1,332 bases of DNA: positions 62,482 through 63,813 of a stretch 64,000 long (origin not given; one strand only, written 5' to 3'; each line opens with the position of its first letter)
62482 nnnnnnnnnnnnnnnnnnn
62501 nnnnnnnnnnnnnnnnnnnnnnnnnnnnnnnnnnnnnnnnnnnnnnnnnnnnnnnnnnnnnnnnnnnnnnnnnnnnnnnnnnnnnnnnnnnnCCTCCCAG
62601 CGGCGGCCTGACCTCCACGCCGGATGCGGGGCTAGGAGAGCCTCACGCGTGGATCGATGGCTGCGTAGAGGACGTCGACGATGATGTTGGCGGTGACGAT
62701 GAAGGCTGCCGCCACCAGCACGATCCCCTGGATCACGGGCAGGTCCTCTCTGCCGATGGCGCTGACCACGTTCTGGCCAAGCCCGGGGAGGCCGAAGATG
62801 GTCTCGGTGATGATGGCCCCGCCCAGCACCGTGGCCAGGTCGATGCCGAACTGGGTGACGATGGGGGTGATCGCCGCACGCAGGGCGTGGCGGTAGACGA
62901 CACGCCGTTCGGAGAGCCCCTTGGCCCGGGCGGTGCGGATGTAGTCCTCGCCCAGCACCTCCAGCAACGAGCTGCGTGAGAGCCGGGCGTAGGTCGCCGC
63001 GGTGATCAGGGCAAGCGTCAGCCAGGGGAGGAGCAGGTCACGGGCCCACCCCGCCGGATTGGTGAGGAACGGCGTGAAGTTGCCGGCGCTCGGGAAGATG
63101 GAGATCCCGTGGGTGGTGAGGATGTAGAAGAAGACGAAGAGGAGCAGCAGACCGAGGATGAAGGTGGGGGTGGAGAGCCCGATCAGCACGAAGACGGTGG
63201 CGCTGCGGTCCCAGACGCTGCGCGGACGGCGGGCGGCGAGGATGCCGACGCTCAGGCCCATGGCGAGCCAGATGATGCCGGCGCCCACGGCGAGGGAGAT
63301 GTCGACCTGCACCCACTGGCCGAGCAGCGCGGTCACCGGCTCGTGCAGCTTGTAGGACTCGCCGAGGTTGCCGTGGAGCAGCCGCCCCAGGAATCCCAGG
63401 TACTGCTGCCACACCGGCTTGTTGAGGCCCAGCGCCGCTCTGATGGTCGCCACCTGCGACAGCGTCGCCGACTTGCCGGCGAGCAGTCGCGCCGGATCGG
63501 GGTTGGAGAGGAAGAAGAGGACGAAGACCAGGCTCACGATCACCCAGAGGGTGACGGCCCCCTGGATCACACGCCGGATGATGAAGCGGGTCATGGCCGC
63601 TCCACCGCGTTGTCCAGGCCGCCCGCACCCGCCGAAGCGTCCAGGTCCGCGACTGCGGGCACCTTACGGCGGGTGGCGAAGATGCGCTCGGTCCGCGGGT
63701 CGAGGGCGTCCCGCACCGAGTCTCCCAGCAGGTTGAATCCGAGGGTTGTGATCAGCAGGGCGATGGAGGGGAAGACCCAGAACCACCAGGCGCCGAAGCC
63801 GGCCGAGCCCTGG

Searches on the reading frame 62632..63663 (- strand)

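Call 39: search_protein_families(library=pfam, proteins=[window:62632-63663:-], max_evalue=0.00001)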
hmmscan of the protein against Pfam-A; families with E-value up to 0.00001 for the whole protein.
window:62632-63663:- (343 aa): 2 families
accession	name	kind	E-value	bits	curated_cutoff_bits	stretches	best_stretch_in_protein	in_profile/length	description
PF00528.27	BPD_transp_1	-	5.9e-42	143.9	26.4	1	136-341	1-183/184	Binding-protein-dependent transport system inner membrane component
PF19300.4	BPD_transp_1_N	-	2.4e-17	63.6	23.8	1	24-99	1-76/114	Binding-prot-dependent transport system membrane comp, N-term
